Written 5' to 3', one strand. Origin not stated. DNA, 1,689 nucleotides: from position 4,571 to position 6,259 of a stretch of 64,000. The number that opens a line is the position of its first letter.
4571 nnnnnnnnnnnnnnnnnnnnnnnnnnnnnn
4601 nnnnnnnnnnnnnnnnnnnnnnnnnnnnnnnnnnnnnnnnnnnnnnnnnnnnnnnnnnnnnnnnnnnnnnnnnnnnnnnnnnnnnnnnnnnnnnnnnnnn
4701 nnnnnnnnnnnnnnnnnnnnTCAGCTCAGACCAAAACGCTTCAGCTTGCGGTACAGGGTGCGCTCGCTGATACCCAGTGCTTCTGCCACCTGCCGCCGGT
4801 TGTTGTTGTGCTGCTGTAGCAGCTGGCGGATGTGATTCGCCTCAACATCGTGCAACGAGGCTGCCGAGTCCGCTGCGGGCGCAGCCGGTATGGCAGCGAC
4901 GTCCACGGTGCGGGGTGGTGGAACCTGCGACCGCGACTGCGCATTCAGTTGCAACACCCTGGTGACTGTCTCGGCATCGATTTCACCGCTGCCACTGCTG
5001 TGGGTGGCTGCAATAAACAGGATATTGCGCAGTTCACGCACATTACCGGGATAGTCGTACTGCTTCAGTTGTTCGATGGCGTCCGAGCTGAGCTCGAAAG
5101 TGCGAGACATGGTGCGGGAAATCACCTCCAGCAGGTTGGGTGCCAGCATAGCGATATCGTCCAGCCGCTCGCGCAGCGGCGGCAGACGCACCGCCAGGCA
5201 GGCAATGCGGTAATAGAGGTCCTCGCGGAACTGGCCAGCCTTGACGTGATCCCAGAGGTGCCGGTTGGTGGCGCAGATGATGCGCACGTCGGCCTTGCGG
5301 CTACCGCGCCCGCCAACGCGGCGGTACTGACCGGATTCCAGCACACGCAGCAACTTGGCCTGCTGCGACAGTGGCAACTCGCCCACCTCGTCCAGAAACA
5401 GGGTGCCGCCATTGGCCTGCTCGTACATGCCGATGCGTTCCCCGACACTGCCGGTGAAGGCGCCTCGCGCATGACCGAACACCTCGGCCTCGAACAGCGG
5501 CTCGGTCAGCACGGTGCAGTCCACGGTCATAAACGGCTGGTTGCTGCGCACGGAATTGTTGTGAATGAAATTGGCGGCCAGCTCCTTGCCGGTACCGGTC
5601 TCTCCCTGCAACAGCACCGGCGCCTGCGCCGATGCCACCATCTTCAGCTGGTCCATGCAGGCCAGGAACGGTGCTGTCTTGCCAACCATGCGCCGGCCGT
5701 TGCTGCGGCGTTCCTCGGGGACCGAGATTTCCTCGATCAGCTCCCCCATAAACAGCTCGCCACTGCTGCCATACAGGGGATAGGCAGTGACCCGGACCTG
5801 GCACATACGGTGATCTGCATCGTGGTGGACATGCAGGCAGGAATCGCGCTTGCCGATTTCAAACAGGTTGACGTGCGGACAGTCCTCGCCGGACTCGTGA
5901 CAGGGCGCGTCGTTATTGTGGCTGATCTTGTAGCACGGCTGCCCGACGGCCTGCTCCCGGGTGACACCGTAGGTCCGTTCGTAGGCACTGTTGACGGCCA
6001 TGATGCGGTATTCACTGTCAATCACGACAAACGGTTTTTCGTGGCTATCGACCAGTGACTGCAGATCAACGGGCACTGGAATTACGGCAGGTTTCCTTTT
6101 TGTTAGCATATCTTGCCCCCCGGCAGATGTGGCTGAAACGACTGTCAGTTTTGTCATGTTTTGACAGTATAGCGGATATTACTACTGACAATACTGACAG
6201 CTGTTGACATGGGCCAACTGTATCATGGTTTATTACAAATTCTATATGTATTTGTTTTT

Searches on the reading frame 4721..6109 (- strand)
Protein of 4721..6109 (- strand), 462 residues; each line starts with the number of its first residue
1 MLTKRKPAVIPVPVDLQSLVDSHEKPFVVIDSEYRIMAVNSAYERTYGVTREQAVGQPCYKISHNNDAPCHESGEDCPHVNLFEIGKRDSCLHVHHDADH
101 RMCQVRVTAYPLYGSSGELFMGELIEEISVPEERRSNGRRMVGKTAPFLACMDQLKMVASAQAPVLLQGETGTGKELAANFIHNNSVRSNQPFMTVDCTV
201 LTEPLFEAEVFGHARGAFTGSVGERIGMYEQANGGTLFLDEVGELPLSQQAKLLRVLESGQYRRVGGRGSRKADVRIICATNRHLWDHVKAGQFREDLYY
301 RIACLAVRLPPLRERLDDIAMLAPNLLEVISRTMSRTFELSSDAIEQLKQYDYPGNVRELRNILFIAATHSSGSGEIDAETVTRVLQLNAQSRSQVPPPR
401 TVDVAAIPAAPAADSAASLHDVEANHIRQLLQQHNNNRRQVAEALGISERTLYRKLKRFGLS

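Call 7: search_protein_families(library=pfam, proteins=[window:4721-6109:-], max_evalue=0.01)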
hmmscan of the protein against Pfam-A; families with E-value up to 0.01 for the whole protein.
window:4721-6109:- (462 aa): 19 families
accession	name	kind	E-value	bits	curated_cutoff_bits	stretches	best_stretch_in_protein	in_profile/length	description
PF00158.32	Sigma54_activat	-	3.7e-62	209.4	20.2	1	142-307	2-167/168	Sigma-54 interaction domain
PF14532.12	Sigma54_activ_2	-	1e-24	87.8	25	1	142-312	1-138/138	Sigma-54 interaction domain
PF25601.1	AAA_lid_14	-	3.7e-16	59.1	27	1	313-393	1-81/87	AAA+ ATPase lid domain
PF02954.25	HTH_8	-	3.1e-13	49.6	22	1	419-459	2-42/42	Bacterial regulatory protein, Fis family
PF08448.16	PAS_4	-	1.3e-07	32.3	23.1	1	22-119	3-96/110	PAS fold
PF00004.35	AAA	-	4.2e-07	30.9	21.2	1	165-283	1-110/131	ATPase family associated with various cellular activities (AAA)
PF13426.13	PAS_9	-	1.7e-06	28.7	27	1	26-121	3-93/103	PAS domain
PF07728.20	AAA_5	-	3.4e-06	27.6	22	1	164-283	1-123/139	AAA domain (dynein-related subfamily)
PF18024.7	HTH_50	-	8e-06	25.9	27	1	421-462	10-50/50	Helix-turn-helix domain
PF00989.32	PAS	-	2.3e-05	24.8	22.6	1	15-118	2-102/113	PAS fold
PF07724.20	AAA_2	-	4.2e-05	24.1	27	1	165-289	6-131/166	AAA domain (Cdc48 subfamily)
PF02796.21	HTH_7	-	5.1e-05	23.8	23.8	1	419-456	8-42/45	Helix-turn-helix domain of resolvase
PF13384.12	HTH_23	-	0.00026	21.2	24.6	1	430-459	13-41/50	Homeodomain-like domain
PF13518.12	HTH_28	-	0.00035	21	25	1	429-459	7-36/52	Helix-turn-helix domain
PF13551.12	HTH_29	-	0.0022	18.5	28.1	1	435-459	13-36/64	Winged helix-turn helix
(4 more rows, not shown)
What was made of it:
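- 4721..6109 (-): Sigma-54 enhancer-binding protein (462 aa). It has an N-terminal Cys/His-rich PAS domain, an AAA+ sigma-54 interaction domain with a GAFTGS loop, and a Fis-type HTH. Pfam matches PF00158, PF25601, PF02954 and PAS_4 (call 7).
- Checked: The divergent gene 4721-6109 has Sigma54_activat (E 3.7e-62), AAA_lid_14, HTH_8 and PAS domains (call 7).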
